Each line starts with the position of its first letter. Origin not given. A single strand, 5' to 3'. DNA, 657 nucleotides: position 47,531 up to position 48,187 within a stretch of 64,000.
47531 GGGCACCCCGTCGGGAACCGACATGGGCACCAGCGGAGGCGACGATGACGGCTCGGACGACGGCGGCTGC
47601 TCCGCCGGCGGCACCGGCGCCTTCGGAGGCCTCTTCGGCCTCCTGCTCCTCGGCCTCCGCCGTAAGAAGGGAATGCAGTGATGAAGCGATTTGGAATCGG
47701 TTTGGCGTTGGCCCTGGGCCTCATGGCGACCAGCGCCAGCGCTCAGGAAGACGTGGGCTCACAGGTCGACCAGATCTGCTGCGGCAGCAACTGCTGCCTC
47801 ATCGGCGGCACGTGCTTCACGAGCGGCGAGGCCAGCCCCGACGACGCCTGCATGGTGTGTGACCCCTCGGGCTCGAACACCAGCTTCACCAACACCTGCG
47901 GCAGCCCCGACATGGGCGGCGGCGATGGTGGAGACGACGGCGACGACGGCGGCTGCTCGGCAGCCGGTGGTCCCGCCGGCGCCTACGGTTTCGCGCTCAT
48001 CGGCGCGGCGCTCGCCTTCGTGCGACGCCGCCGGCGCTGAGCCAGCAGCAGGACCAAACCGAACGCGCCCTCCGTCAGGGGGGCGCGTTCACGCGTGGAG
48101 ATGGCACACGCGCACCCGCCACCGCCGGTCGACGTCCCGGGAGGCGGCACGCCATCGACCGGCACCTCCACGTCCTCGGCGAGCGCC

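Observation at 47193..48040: Tandem small Cys-rich MYXO-CTERM paralogs sharing a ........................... module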

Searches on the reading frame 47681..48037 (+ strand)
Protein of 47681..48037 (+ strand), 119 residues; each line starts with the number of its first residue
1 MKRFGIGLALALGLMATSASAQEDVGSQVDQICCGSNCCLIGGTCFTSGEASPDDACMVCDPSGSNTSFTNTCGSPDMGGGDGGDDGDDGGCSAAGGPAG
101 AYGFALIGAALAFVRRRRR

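Call 4: search_protein_families(library=pfam, proteins=[window:47681-48037:+], max_evalue=10)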
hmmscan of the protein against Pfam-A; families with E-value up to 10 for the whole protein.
window:47681-48037:+ (119 aa): 0 families

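Call 5: search_protein_families(library=ncbifam, proteins=[window:47681-48037:+], max_evalue=10)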
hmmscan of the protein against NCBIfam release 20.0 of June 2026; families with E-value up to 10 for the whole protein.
window:47681-48037:+ (119 aa): 11 families
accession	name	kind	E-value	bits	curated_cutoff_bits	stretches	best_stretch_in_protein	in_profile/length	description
TIGR03901.2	MYXO-CTERM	domain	1.6e-05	25.2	20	1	90-119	3-34/34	MYXO-CTERM sorting domain-containing protein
NF041894.1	MXAN_6652_fam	equivalog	0.00049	19.7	200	1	46-117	129-203/203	MXAN_6652 family MXYO-CTERM-anchored protein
TIGR03773.1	anch_rpt_wall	hypoth_equivalog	0.025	13.5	190.3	1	67-119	459-514/516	TIGR03773 family transporter-associated surface protein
NF038112.1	myxo_dep_M36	subfamily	0.034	11.2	1500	1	65-118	1571-1603/1604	myxosortase-dependent M36 family metallopeptidase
TIGR03382.1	GC_trans_RRR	domain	0.044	14.4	15.85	1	91-119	1-27/27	MYXO-CTERM sorting domain-containing protein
NF041936.1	MXAN_0125_fam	equivalog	0.14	12.2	65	1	88-117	142-169/169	MXAN_0125 family MYXO-CTERM protein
NF045638.1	Mrt_dep_phytase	exception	0.17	10.6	440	1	70-118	380-429/430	myxosortase-dependent phytase-like phosphatase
NF033846.1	Rumino_NPXTG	domain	0.26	11.7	23.5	1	96-119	7-30/30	NPXTG-anchored protein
NF007337.0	PRK09828.1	equivalog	0.27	9.2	830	1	12-71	655-714/865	outer membrane usher protein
NF045522.1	MXAN_2561_fam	equivalog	1.1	8.6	150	1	88-119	275-303/304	MXAN_2561 family MXYO-CTERM-anchored protein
NF040681.2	GPS-CTERM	domain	6.4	7.1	28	1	105-119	14-28/28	GPS-CTERM domain-containing protein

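Call 27: find_homologous_proteins(query=A2, max_evalue=0.001)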
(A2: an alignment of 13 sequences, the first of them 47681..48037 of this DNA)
Query A2 (13 sequences) (119 aa, profile of the alignment): 39 proteins with E <= 0.001 among 8000 candidates.
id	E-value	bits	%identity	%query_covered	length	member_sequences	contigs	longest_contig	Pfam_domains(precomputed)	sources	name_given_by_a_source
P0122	7.7e-55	203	49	62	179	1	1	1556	-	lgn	-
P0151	9.9e-52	193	41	71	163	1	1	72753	-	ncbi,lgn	-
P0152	6.5e-51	190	39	64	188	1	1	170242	-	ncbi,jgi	jgi:hypothetical protein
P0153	8.2e-49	183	51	33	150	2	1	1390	-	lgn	-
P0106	4.4e-48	181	46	39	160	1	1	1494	-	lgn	-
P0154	9.1e-45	170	46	59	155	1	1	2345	-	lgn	-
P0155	4.1e-44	168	44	56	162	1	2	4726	-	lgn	-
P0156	3.1e-39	152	37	76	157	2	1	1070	-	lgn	-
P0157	1.0e-38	151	48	57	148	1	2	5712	-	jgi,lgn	-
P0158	2.2e-37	146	41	26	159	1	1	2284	-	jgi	-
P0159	5.9e-37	145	41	57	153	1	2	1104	-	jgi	-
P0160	9.1e-37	144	36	34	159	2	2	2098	-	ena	-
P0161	6.6e-36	141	36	77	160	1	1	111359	-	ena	-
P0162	7.3e-36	141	30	80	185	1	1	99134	-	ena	-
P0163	3.6e-35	139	39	48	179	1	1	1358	-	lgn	-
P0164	4.8e-34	135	37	59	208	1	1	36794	-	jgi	jgi:MYXO-CTERM domain-containing protein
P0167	1.3e-32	131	100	100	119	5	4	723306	-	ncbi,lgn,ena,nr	ncbi:MAG: hypothetical protein JJ863_11280 [Deltaproteobacteria bacterium]|nr:hypothetical protein [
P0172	4.2e-29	119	46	59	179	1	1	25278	-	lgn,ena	-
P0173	2.0e-28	117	40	71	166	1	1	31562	-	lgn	-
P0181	1.0e-15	76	59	60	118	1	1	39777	-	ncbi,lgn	-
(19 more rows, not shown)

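Call 28: find_encoding_contigs(protein=P0167, flank=10000, max_places=4)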
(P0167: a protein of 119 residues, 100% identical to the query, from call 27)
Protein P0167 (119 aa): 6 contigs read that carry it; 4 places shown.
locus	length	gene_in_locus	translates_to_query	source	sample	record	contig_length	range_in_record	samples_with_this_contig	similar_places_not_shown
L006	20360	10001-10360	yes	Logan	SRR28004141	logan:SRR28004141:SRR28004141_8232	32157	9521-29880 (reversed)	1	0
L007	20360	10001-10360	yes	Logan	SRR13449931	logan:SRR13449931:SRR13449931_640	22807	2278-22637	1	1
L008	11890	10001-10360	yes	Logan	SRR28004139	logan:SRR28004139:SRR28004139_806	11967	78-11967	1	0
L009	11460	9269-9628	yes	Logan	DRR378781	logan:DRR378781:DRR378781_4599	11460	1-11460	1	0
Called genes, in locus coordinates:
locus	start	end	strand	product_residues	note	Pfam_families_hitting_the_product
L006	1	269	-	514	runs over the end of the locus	PF00732:GMC_oxred_N, PF00890:FAD_binding_2 (faint), PF01266:DAO (faint), PF13450:NAD_binding_8 (weak), PF05199:GMC_oxred_C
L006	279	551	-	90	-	-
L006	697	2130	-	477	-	-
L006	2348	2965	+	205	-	PF04542:Sigma70_r2, PF04545:Sigma70_r4, PF08281:Sigma70_r4_2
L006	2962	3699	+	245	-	-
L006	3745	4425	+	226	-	-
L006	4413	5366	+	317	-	PF13432:TPR_16, PF08308:PEGA (faint)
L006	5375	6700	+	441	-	PF00069:Pkinase, PF01636:APH (faint), PF03109:ABC1 (faint), PF07714:PK_Tyr_Ser-Thr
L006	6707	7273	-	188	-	PF13489:Methyltransf_23, PF05175:MTS (weak), PF13847:Methyltransf_31 (weak), PF08241:Methyltransf_11, PF08242:Methyltransf_12 (weak), PF13649:Methyltransf_25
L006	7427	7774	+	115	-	-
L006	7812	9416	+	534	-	-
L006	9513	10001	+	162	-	-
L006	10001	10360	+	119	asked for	-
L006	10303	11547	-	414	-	-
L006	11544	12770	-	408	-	PF02771:Acyl-CoA_dh_N, PF02770:Acyl-CoA_dh_M, PF00441:Acyl-CoA_dh_1, PF08028:Acyl-CoA_dh_2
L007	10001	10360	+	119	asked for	-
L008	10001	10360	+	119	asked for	-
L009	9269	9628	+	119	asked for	-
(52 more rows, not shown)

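Call 29: find_encoding_contigs(protein=P0181, flank=10000, max_places=3)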
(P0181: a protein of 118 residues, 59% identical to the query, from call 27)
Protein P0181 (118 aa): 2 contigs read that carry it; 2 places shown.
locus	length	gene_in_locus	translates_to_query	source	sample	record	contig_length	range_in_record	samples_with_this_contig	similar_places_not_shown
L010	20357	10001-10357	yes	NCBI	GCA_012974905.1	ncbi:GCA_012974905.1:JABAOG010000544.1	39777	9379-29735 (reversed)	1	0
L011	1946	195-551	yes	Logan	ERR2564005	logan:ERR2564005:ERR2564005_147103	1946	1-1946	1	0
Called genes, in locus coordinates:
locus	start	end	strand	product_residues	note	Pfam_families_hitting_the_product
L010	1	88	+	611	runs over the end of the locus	PF03150:CCP_MauG (faint), PF13442:Cytochrome_CBB3 (faint), PF00034:Cytochrom_C (faint)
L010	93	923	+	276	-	PF18884:TSP3_bac (faint)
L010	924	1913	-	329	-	PF01073:3Beta_HSD, PF01370:Epimerase, PF04321:RmlD_sub_bind, PF16363:GDP_Man_Dehyd, PF13460:NAD_binding_10, PF02719:Polysacc_synt_2 (weak), PF07993:NAD_binding_4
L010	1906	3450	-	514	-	PF00732:GMC_oxred_N, PF00890:FAD_binding_2 (faint), PF01266:DAO (faint), PF13450:NAD_binding_8 (faint), PF05199:GMC_oxred_C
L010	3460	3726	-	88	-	-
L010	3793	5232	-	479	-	-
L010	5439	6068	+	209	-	PF04542:Sigma70_r2, PF04545:Sigma70_r4, PF08281:Sigma70_r4_2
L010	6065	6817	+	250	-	-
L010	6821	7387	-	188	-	PF13489:Methyltransf_23, PF05175:MTS (weak), PF03848:TehB (weak), PF13847:Methyltransf_31 (weak), PF08241:Methyltransf_11, PF08242:Methyltransf_12 (weak), PF13649:Methyltransf_25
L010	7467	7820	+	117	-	-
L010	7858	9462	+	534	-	-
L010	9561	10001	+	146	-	-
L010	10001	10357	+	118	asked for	-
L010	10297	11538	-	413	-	-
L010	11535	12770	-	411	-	-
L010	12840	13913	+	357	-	PF01636:APH, PF02958:EcKL (weak)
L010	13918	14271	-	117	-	-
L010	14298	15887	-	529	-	PF00732:GMC_oxred_N, PF00890:FAD_binding_2 (faint), PF01266:DAO (faint), PF05834:Lycopene_cycl (weak), PF07992:Pyr_redox_2 (faint), PF13450:NAD_binding_8 (weak), PF05199:GMC_oxred_C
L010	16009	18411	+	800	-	PF00593:TonB_dep_Rec_b-barrel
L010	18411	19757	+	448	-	PF00415:RCC1 (faint), PF25390:WD40_RLD, PF13540:RCC1_2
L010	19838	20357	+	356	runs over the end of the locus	-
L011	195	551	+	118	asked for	-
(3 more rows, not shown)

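Call 31: find_encoding_contigs(protein=P0161, flank=6000, max_places=1)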
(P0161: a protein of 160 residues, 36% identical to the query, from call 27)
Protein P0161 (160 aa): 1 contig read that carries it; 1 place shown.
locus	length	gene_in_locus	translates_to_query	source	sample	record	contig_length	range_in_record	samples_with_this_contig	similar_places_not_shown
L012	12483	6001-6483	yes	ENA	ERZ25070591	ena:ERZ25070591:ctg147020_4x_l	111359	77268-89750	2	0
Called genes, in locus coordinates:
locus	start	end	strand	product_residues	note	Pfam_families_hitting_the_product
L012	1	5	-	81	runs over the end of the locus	-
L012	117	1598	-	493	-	PF03544:TonB_C (faint)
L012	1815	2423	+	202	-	PF04542:Sigma70_r2, PF08281:Sigma70_r4_2, PF04545:Sigma70_r4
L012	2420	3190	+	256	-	PF06532:NrsF (weak)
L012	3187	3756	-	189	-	PF13489:Methyltransf_23, PF05175:MTS (weak), PF03848:TehB (weak), PF13847:Methyltransf_31 (weak), PF08241:Methyltransf_11, PF08242:Methyltransf_12 (weak), PF13649:Methyltransf_25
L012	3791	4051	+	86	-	-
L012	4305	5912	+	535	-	-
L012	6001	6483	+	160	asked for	-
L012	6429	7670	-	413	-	-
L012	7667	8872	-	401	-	PF02771:Acyl-CoA_dh_N, PF02770:Acyl-CoA_dh_M, PF00441:Acyl-CoA_dh_1, PF08028:Acyl-CoA_dh_2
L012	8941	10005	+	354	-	PF01636:APH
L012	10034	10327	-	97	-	-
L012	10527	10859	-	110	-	PF13560:HTH_31, PF01381:HTH_3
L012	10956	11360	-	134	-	PF02643:DUF192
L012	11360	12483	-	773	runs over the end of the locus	PF00034:Cytochrom_C (faint), PF13442:Cytochrome_CBB3 (faint), PF06537:DHOR, PF21419:RoxA-like_Cyt-c (faint), PF06537:DHOR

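Call 32: find_encoding_contigs(protein=P0162, flank=6000, max_places=1)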
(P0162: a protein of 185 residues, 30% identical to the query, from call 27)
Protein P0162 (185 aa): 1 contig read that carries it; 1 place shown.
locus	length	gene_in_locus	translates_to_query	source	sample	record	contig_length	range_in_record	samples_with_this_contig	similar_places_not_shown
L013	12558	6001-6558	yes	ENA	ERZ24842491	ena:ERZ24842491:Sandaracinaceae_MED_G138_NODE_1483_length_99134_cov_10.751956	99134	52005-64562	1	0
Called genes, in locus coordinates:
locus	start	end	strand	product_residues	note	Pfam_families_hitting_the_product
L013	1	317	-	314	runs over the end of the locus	PF01087:GalP_UDP_transf, PF16285:DUF4931_N (weak)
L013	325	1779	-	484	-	PF00501:AMP-binding, PF13193:AMP-binding_C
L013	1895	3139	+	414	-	-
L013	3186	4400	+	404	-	-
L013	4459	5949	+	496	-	PF01425:Amidase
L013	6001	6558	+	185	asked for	-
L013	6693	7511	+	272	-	-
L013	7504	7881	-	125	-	-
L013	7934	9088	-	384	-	PF14226:DIOX_N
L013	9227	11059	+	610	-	PF00012:HSP70, PF06723:MreB_Mbl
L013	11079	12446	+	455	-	PF16697:Yop-YscD_cpl (weak), PF00498:FHA, PF00158:Sigma54_activat, PF14532:Sigma54_activ_2, PF07728:AAA_5, PF25601:AAA_lid_14, PF13384:HTH_23 (weak)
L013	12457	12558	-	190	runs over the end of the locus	-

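Call 33: find_encoding_contigs(protein=P0164, flank=6000, max_places=1)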
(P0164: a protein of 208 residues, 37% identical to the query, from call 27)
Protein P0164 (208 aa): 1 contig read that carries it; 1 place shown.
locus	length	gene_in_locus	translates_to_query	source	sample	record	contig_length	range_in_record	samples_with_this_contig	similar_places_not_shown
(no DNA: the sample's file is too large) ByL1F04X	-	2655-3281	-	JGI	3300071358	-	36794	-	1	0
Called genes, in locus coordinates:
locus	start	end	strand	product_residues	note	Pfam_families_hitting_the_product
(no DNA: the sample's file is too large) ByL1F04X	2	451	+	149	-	?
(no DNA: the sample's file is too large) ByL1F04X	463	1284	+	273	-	PF03168:LEA_2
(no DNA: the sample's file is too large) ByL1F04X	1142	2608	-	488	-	PF15902:Sortilin-Vps10 (faint), PF02012:BNR (faint)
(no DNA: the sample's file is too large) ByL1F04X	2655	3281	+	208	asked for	-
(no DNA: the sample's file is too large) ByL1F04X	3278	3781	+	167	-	PF13787:HXXEE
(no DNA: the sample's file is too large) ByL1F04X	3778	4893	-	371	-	-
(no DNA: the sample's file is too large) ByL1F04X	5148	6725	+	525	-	-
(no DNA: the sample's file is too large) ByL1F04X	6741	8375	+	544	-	PF00501:AMP-binding, PF23024:AMP-dom_DIP2-like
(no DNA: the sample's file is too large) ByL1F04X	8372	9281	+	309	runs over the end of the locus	PF00487:FA_desaturase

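Call 34: find_encoding_contigs(protein=P0173, flank=6000, max_places=1)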
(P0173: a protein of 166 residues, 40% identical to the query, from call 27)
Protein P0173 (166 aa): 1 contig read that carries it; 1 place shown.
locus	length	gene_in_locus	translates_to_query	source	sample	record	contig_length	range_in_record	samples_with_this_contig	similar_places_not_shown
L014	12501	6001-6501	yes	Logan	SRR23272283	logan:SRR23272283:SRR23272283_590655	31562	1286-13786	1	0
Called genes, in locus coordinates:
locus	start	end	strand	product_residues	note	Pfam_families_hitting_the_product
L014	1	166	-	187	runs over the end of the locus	PF03692:CxxCxxCC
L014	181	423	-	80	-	-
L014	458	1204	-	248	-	PF13476:AAA_23 (weak), PF00005:ABC_tran, PF02463:SMC_N (faint), PF13555:AAA_29 (faint), PF13401:AAA_22 (weak), PF13304:AAA_21 (weak)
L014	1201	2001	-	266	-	PF00528:BPD_transp_1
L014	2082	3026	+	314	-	PF16697:Yop-YscD_cpl, PF00498:FHA, PF00990:GGDEF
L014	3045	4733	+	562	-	PF02163:Peptidase_M50, PF00595:PDZ (faint), PF13180:PDZ_2 (faint), PF17820:PDZ_6 (faint)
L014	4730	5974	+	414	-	PF01029:NusB, PF05175:MTS (faint), PF01209:Ubie_methyltran (faint), PF01189:Methyltr_RsmB-F, PF13847:Methyltransf_31, PF08241:Methyltransf_11 (faint), PF13649:Methyltransf_25 (weak)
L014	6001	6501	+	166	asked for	-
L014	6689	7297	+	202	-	PF00072:Response_reg, PF01381:HTH_3, PF12844:HTH_19, PF13443:HTH_26, PF13560:HTH_31 (weak)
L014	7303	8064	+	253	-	-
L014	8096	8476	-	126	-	-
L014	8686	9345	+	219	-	PF00005:ABC_tran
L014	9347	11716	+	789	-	PF12704:MacB_PCD (weak), PF02687:FtsX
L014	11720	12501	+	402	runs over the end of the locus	PF25919:BSH_CusB (faint), PF00364:Biotin_lipoyl (faint), PF25967:RND-MFP_C (faint), PF25989:YknX_C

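Call 45: predict_structure(alignment_id=A3)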
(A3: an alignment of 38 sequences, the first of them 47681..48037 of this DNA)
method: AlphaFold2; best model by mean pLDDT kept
length: 119 residues; sequences in the alignment: 38
mean_pLDDT: 64.9   pTM: 0.38
mean pLDDT of the five models: 64.9, 64.5, 62.6, 61.9, 58.4
residues with pLDDT >= 90: 15; 70-90: 26; 50-70: 53; < 50: 25
segments of 3 or more residues with pLDDT < 50: 78-84, 86-101
pLDDT, mean of each block of 10 residues (from residue 1): 54 56 54 74 88 91 89 63 46 43 56 66
secondary structure, 60 per line:
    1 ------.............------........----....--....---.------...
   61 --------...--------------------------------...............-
elements in order: H7-19 H26-33 E38-41 E44-47 E58-60 E69-71 H104-118

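Call 48: fold_search(model_id=the predicted structure, library=pdb)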
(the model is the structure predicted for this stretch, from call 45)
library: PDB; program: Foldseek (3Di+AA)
matches with E <= 10: 12; with E <= 0.001: 0
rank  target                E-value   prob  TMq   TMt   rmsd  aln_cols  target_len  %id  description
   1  3cal_C                3.0e+00  0.14  0.21  0.28   4.7        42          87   21  Crystal structure of the second and third fibronectin F1 modules in complex with a fragment of staphylococcus aureus f (released 2008-08-05)
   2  8x2m_B                3.7e+00  0.07  0.20  0.06   5.1        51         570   10  Cryo-EM structure of the IR/IGF-I complex, conformation 2 (released 2024-11-13)
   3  5nb8_A                5.2e+00  0.08  0.20  0.31   4.1        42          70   14  Structure of vWC domain from CCN3 (released 2017-06-14)
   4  3cal_A                5.6e+00  0.10  0.21  0.28   4.9        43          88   19  Crystal structure of the second and third fibronectin F1 modules in complex with a fragment of staphylococcus aureus f (released 2008-08-05)
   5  9a3x_B                5.9e+00  0.10  0.21  0.27   5.1        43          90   21  Predicted model of tissue transglutaminase 2 (TG2) in complex with plasma fibronectin type I modules 2 and 3 (FNI2-3) (released 2024-02-02)
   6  9out_B                6.8e+00  0.03  0.10  0.04   6.9        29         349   10  SPOP double donut locally refined MATH domains (released 2025-07-30)
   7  5nir_B                7.3e+00  0.09  0.20  0.34   3.0        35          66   17  Crystal structure of collagen 2A vWC domain (released 2017-06-14)
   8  4eoz_A                7.3e+00  0.04  0.10  0.11   5.7        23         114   17  Crystal structure of the SPOP BTB domain complexed with the Cul3 N-terminal domain (released 2012-05-30)
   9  2rkz_D                8.3e+00  0.08  0.14  0.19   0.6        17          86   29  Crystal structure of the second and third fibronectin f1 modules in complex with a fragment of staphylococcus aureus f (released 2008-08-05)
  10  3htm_C                9.5e+00  0.02  0.10  0.08   5.5        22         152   18  Structures of SPOP-Substrate Complexes: Insights into Molecular Architectures of BTB-Cul3 Ubiquitin Ligases: SPOPBTB/3 (released 2009-10-20)
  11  1u5o_A                9.5e+00  0.02  0.12  0.12  12.5        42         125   19  Structure of the D23A mutant of the nuclear transport carrier NTF2 (released 2004-12-07)
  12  1gy5_B                9.5e+00  0.02  0.12  0.12  10.1        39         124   13  D92N,D94N double point mutant of human Nuclear Transport Factor 2 (NTF2) (released 2002-06-20)

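Call 74: find_encoding_contigs(protein=P0172, flank=5000, max_places=1)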
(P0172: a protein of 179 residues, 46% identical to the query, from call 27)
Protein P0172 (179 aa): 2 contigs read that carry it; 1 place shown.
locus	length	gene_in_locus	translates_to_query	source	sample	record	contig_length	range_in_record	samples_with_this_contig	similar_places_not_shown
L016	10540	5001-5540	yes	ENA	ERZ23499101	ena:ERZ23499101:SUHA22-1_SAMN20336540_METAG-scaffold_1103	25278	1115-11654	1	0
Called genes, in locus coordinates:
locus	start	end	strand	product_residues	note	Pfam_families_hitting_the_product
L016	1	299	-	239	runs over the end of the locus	PF01144:CoA_trans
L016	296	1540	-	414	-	PF00202:Aminotran_3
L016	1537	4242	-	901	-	PF00202:Aminotran_3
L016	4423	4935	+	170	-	-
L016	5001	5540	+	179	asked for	-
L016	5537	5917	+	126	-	-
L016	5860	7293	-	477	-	PF02012:BNR (faint)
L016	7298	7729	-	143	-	-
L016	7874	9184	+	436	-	PF03109:ABC1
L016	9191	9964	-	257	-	PF01514:YscJ_FliF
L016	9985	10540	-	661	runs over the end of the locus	PF00069:Pkinase, PF07714:PK_Tyr_Ser-Thr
